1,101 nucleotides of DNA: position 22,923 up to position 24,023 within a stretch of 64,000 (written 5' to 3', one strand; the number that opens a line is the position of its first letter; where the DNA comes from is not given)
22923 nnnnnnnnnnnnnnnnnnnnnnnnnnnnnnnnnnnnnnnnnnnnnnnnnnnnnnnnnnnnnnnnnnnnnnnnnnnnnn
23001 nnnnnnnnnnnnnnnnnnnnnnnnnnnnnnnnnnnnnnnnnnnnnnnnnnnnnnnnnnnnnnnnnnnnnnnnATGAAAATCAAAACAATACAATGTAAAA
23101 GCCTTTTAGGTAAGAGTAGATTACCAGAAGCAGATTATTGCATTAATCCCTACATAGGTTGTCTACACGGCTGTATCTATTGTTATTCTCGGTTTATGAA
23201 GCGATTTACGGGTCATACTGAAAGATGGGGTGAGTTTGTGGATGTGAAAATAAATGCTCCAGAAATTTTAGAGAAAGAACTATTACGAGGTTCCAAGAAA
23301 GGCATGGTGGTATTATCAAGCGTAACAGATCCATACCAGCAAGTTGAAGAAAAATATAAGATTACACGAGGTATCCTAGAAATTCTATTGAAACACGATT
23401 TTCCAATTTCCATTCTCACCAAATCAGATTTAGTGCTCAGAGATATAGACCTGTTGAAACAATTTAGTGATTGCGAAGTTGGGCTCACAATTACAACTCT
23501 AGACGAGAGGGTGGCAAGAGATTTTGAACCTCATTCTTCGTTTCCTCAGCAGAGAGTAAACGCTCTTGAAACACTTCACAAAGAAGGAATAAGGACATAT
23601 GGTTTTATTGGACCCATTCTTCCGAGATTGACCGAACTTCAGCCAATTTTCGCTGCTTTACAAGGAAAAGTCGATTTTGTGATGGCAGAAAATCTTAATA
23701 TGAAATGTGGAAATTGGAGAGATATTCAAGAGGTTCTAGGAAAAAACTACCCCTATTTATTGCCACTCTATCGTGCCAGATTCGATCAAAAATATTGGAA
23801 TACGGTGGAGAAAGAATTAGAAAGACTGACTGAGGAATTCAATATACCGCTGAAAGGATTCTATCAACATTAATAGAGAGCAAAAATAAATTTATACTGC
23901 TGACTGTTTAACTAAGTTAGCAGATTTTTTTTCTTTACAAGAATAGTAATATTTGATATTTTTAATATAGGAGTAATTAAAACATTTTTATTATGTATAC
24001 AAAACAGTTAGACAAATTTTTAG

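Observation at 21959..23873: G+C-richer pair of translationally coupled radical-SAM genes behind a long structured leader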

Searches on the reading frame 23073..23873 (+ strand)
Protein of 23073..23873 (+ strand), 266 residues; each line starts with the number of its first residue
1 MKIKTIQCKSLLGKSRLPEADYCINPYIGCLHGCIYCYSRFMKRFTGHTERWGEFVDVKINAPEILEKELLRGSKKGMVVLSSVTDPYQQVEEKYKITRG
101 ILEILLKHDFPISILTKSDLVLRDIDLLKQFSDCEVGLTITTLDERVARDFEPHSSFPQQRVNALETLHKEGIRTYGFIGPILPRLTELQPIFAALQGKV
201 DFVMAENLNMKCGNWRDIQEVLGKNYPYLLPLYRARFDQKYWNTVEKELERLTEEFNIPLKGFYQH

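Call 7: search_protein_families(library=pfam, proteins=[window:23073-23873:+], max_evalue=0.01)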
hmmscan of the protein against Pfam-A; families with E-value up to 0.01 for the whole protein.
window:23073-23873:+ (266 aa): 1 family
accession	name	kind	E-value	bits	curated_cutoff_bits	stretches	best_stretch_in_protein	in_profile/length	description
PF04055.27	Radical_SAM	-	2.6e-13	50.9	29.5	1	24-179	1-148/166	Radical SAM superfamily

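Call 8: search_protein_families(library=ncbifam, proteins=[window:23073-23873:+], max_evalue=0.01)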
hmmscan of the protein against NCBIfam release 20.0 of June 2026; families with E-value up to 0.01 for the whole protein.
window:23073-23873:+ (266 aa): 5 families
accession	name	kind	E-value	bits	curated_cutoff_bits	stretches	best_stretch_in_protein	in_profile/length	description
TIGR04470.1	rSAM_mob_pairB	equivalog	5.6e-68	229.4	410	1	3-260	1-256/285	radical SAM mobile pair protein B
NF033668.1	rSAM_PA0069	hypoth_equivalog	4e-49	167.5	360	1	8-189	43-232/348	PA0069 family radical SAM protein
NF038135.1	rSAM_Rv2578c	equivalog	6.9e-38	130.5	430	1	4-240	41-292/317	Rv2578c family radical SAM protein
NF038136.1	rSAM_Rv_intein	exception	2.8e-31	109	700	2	56-237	356-546/574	intein-containing Rv2578c family radical SAM protein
TIGR04070.1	photo_TT_lyase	equivalog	0.0019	17.2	400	1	17-183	74-234/338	spore photoproduct lyase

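Call 34: search_solved_structures(query=window:23073-23873:+, max_evalue=1)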
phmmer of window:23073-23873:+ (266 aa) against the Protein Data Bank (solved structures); distinct sequences matched with E-value up to 1: 5.
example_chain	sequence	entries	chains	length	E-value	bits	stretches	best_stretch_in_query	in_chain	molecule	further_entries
7osv_A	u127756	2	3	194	0.002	20.7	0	206-246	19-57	DeNovoTIM6-SB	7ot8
6z2i_A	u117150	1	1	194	0.0068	18.9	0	205-246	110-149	de novo designed TIM barrel DeNovoTIM6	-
9g6b_B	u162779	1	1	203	0.5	12.8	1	32-77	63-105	Cbb3-type cytochrome c oxidase subunit II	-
3mk7_B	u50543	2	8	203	0.5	12.8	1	32-77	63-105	Cytochrome c oxidase, cbb3-type, subunit O | Cbb3-type cytochrome c oxidase subunit II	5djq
8smr_F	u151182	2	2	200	0.55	12.7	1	31-77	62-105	Cbb3-type Cytochrome C oxidase subunit II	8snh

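Call 52: search_protein_families(library=padloc, proteins=[window:23073-23873:+], max_evalue=0.01)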
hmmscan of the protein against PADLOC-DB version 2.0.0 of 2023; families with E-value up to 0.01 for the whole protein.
window:23073-23873:+ (266 aa): 2 families
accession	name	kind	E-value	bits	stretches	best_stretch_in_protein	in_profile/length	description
PDLC04639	PDC-M41B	-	0.001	16.5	1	20-127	9-119/241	-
PDLC04569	PDC-M30B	-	0.0025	15.4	1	20-138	9-131/241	-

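Call 53: search_protein_families(library=phrogs, proteins=[window:23073-23873:+], max_evalue=0.01)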
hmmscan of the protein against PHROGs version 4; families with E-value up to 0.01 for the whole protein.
window:23073-23873:+ (266 aa): 3 families
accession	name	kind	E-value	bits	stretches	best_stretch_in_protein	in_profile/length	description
phrog_13321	-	unknown function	5.1e-62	210.8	1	2-260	22-293/307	-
phrog_9252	-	DNA, RNA and nucleotide metabolism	3.8e-08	33.5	1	25-187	119-278/480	DNA repair photolyase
phrog_2045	-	unknown function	0.00013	22.5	1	20-94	10-94/299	-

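Call 54: search_dna_similar(query=window:23073-23873:+, collection=phages, mode=protein, max_rows=15)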
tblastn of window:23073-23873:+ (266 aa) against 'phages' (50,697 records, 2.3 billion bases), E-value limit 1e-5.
Records with a match: 17; places in all: 17; records where one place covers at least 80% of the query: 7.
Best place of each record, by identity: <60% 17.
By first word of the organism name: Bacteriophage 7; Acidianus 2; Bicaudavirus 2; Parabacteroides 2; Bacteroides 2; Dulem 1; Alistipes 1.
By host as written in the record: - 8; Sulfolobus solfataricus 1; Acidianus convivator AA9 1; Acidianus convivator 1; Varecia variegata 1; Alistipes shahii DA73 1; Parabacteroides distasonis DA491 1; Bacteroides uniformis MB20-85 1; and 2 more.
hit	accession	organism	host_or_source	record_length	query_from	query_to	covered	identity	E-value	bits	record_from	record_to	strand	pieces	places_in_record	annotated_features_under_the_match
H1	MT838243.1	Bacteriophage sp.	human fecal samples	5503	3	261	97%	39.7%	8e-47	172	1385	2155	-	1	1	record has no annotation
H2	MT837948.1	Bacteriophage sp.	human fecal samples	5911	22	260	90%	43.0%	1e-53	191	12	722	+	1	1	record has no annotation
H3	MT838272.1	Bacteriophage sp.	human fecal samples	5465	6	258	95%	31.3%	1e-28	119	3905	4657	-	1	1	record has no annotation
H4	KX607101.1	Acidianus two-tailed virus 2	Sulfolobus solfataricus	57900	22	262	91%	30.6%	7e-17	86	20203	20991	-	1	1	radical SAM protein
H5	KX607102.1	Acidianus two-tailed phage variant 1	Acidianus convivator AA9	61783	22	242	83%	29.9%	2e-16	84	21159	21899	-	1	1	radical SAM family protein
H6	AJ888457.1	Bicaudavirus pozzuoliense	-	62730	22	242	83%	29.9%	2e-16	84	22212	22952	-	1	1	hypothetical protein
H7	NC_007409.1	Bicaudavirus pozzuoliense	Acidianus convivator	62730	22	242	83%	29.9%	2e-16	84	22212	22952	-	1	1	radical SAM protein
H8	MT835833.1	Bacteriophage sp.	human fecal samples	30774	20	184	62%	37.1%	2e-23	105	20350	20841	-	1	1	record has no annotation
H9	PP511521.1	Dulem virus 36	Varecia variegata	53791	13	183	64%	33.9%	2e-17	87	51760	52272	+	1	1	PA0069 family radical SAM protein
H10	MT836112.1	Bacteriophage sp.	human fecal samples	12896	9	188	68%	31.2%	5e-11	68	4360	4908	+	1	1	record has no annotation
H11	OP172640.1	Alistipes phage AS73P1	Alistipes shahii DA73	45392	20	213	73%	27.3%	6e-11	68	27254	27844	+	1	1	hypothetical protein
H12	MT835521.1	Bacteriophage sp.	human fecal samples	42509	29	218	71%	26.2%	3e-9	63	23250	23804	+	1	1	record has no annotation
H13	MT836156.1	Bacteriophage sp.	human fecal samples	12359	20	186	63%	28.5%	9e-9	62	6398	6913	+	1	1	record has no annotation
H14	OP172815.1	Parabacteroides phage PD491P1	Parabacteroides distasonis DA491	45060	20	182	61%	28.7%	1e-10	67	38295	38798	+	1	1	hypothetical protein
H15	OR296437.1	Bacteroides phage C1_85S2P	Bacteroides uniformis MB20-85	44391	20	182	61%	28.7%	1e-10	67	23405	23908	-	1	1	radical SAM enzyme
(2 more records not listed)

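Call 55: search_dna_similar(query=window:23073-23873:+, collection=plasmids, mode=protein, max_rows=15)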
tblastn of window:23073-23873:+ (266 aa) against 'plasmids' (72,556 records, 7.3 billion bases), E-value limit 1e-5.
Records with a match: 88; places in all: 95; records where one place covers at least 80% of the query: 43.
Best place of each record, by identity: <60% 88.
By first word of the organism name: Bacteroides 15; Azospirillum 8; Parabacteroides 7; Sinorhizobium 5; Paracoccus 5; Clostridium 3; Streptomyces 3; Ralstonia 3; Phocaeicola 2; Haloarcula 2; and 31 more.
By predicted mobility (MOB-suite, as given by PLSDB): non-mobilizable 75; mobilizable 7; conjugative 6.
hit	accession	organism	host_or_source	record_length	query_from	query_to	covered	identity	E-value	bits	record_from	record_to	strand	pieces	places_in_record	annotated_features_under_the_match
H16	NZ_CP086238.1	Clostridium estertheticum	single colony,bovine feces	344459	3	255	95%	42.6%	1e-57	205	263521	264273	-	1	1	radical SAM mobile pair protein B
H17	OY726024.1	Phocaeicola massiliensis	-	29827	3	261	97%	41.2%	4e-48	177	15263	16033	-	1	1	record has no annotation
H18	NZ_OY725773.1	Parabacteroides distasonis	-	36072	3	261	97%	41.2%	6e-48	177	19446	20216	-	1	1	radical SAM mobile pair protein B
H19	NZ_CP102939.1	Bacteroides cellulosilyticus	Blood(Human)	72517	3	261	97%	41.2%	7e-48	177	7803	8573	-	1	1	radical SAM mobile pair protein B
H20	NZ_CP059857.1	Bacteroides zhangwenhongii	Homo sapiens,pure culture,feces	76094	3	261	97%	41.2%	7e-48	177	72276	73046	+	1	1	radical SAM mobile pair protein B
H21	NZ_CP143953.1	Phocaeicola vulgatus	Homo sapiens,cell culture,fecal sample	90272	3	261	97%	41.2%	7e-48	177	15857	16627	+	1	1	radical SAM mobile pair protein B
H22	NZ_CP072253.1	Bacteroides cellulosilyticus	Homo sapiens,cultured bacterial ...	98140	3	261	97%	41.2%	7e-48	177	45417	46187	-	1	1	radical SAM mobile pair protein B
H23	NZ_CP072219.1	Bacteroides xylanisolvens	Homo sapiens,cultured bacterial ...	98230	3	261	97%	41.2%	7e-48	177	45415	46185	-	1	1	radical SAM mobile pair protein B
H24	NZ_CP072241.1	Bacteroides uniformis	Homo sapiens,cultured bacterial ...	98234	3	261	97%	41.2%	7e-48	177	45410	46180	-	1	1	radical SAM mobile pair protein B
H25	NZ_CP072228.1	Bacteroides eggerthii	Homo sapiens,cultured bacterial ...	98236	3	261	97%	41.2%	7e-48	177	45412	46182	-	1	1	radical SAM mobile pair protein B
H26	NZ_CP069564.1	Bacteroides fragilis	-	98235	3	261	97%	41.2%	7e-48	177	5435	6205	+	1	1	radical SAM mobile pair protein B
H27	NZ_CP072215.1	Bacteroides xylanisolvens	Homo sapiens,cultured bacterial ...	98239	3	261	97%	41.2%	7e-48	177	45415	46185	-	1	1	radical SAM mobile pair protein B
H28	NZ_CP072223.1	Bacteroides uniformis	Homo sapiens,cultured bacterial ...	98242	3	261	97%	41.2%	7e-48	177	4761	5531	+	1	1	radical SAM mobile pair protein B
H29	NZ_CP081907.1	Parabacteroides distasonis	Homo sapiens,Biopsy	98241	3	261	97%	41.2%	7e-48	177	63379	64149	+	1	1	radical SAM mobile pair protein B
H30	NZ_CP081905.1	Parabacteroides goldsteinii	Homo sapiens,Left Flank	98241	3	261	97%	41.2%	7e-48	177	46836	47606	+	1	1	radical SAM mobile pair protein B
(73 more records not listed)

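Call 56: get_annotated_region(hit=H16, flank=5000)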
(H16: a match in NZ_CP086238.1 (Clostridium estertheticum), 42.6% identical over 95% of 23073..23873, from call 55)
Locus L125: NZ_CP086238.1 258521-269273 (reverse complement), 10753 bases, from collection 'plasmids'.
description: Clostridium estertheticum strain CF002 plasmid pCF002-344, complete sequence
organism: Clostridium estertheticum (NCBI taxid 238834)
taxonomy: Bacteria; Bacillota; Clostridia; Eubacteriales; Clostridiaceae; Clostridium; Clostridium estertheticum
host: -; source: single colony,bovine feces; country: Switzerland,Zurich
typing (MOB-suite, as given by PLSDB): non-mobilizable
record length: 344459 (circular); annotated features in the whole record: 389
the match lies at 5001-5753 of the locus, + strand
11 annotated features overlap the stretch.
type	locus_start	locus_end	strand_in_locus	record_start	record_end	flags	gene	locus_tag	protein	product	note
CDS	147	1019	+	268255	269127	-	-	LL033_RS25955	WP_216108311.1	DUF5131 family protein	-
CDS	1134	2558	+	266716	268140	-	-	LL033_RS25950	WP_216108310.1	carboxylesterase family protein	-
CDS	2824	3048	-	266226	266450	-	-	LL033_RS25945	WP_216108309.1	TetR/AcrR family transcriptional regulator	GO:0006355 - regulation of DNA-templated transcription [Evidence IEA]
CDS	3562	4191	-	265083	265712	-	-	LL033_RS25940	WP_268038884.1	MmcQ/YjbR family DNA-binding protein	-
CDS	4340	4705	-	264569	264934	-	-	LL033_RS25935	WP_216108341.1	winged helix-turn-helix transcriptional regulator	-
CDS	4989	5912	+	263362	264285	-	-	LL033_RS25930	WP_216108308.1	radical SAM mobile pair protein B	-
CDS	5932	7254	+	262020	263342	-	-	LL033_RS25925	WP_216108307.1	replication-associated recombination protein A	GO:0006260 - DNA replication [Evidence IEA]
CDS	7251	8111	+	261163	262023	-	-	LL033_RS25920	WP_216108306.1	alpha/beta hydrolase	-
CDS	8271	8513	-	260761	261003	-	-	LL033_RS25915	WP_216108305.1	methyltransferase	-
CDS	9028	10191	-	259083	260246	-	-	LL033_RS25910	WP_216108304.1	alpha/beta fold hydrolase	-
CDS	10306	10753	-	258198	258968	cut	-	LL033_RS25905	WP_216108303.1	helix-turn-helix transcriptional regulator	GO:0006355 - regulation of DNA-templated transcription [Evidence IEA]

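Call 57: get_annotated_region(hit=H19, flank=5000)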
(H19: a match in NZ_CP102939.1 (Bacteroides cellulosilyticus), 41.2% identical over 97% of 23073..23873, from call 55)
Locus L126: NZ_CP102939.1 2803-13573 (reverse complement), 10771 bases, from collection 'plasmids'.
description: Bacteroides cellulosilyticus strain PL2022 plasmid p1, complete sequence
organism: Bacteroides cellulosilyticus (NCBI taxid 246787)
taxonomy: Bacteria; Bacteroidota; Bacteroidia; Bacteroidales; Bacteroidaceae; Bacteroides; Bacteroides cellulosilyticus
host: -; source: Blood(Human); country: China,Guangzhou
typing (MOB-suite, as given by PLSDB): non-mobilizable; replicon rep_cluster_1702
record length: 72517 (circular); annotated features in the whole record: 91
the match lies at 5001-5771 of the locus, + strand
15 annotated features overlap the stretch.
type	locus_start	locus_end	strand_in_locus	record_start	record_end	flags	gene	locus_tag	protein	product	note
CDS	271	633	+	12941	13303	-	-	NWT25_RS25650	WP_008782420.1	MobC family plasmid mobilization relaxosome protein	-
CDS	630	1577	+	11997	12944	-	-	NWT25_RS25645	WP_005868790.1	relaxase/mobilization nuclease domain-containing protein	-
CDS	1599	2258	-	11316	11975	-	-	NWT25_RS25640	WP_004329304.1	AraC family transcriptional regulator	-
CDS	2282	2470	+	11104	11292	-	-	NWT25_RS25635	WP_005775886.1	hypothetical protein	-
CDS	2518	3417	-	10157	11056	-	-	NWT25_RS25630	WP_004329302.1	AraC family transcriptional regulator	-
CDS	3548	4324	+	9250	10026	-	-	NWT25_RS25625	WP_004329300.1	MBL fold metallo-hydrolase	-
CDS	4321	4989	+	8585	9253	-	-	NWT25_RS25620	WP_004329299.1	radical SAM mobile pair protein A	-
CDS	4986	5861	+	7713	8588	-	-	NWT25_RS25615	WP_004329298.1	radical SAM mobile pair protein B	-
CDS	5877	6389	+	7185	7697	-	-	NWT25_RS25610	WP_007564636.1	HAMP domain-containing sensor histidine kinase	GO:0007165 - signal transduction [Evidence IEA]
CDS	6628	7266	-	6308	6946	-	-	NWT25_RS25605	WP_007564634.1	recombinase family protein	-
CDS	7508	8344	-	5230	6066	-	rhuM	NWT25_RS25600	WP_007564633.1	RhuM family protein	-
CDS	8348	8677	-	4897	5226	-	-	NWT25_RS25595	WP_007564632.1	hypothetical protein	-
CDS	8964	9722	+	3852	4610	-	-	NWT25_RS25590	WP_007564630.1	ParA family protein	-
CDS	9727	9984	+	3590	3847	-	-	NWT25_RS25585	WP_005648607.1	hypothetical protein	-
CDS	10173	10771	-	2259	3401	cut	-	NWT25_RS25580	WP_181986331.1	fimbrillin family protein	-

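Call 59: search_protein_families(library=ncbifam, proteins=[L126:4321-4989:+, L126:4986-5861:+], max_evalue=0.001)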
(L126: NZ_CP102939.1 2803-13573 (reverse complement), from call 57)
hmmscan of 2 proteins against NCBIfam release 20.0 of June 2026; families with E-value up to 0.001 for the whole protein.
L126:4321-4989:+ (222 aa): 1 family
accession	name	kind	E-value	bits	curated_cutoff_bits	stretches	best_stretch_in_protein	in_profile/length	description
TIGR04471.1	rSAM_mob_pairA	equivalog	1.6e-137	456.1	355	1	3-222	1-220/220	radical SAM mobile pair protein A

L126:4986-5861:+ (291 aa): 4 families
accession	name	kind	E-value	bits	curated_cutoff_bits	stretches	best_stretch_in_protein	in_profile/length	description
TIGR04470.1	rSAM_mob_pairB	equivalog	1.4e-182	605.5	410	1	6-290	1-285/285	radical SAM mobile pair protein B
NF033668.1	rSAM_PA0069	hypoth_equivalog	5.2e-37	127.7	360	1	10-196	42-243/348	PA0069 family radical SAM protein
NF038135.1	rSAM_Rv2578c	equivalog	1e-29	103.6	430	1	7-258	41-315/317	Rv2578c family radical SAM protein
NF038136.1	rSAM_Rv_intein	exception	5.1e-24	85.1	700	2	72-255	374-569/574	intein-containing Rv2578c family radical SAM protein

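Call 104: search_solved_structures(query=A7, max_evalue=1, show_alignments=1)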
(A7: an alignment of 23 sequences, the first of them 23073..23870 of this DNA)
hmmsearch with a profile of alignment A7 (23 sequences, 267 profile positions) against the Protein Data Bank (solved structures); distinct sequences matched with E-value up to 1: 6.
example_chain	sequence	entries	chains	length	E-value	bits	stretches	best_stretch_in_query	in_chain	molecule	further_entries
4fhe_A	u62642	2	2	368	0.0013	21.5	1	13-185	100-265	Spore photoproduct lyase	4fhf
4fhg_A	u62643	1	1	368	0.0014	21.4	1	13-186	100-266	Spore photoproduct lyase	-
4fhc_A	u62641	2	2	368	0.0014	21.4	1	13-185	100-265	Spore photoproduct lyase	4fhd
4rh0_A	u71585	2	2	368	0.0068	19.1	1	14-185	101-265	Spore photoproduct lyase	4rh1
4k9r_A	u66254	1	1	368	0.0079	18.9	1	13-186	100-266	Spore photoproduct lyase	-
1fo5_A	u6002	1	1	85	0.73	12.5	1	174-220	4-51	THIOREDOXIN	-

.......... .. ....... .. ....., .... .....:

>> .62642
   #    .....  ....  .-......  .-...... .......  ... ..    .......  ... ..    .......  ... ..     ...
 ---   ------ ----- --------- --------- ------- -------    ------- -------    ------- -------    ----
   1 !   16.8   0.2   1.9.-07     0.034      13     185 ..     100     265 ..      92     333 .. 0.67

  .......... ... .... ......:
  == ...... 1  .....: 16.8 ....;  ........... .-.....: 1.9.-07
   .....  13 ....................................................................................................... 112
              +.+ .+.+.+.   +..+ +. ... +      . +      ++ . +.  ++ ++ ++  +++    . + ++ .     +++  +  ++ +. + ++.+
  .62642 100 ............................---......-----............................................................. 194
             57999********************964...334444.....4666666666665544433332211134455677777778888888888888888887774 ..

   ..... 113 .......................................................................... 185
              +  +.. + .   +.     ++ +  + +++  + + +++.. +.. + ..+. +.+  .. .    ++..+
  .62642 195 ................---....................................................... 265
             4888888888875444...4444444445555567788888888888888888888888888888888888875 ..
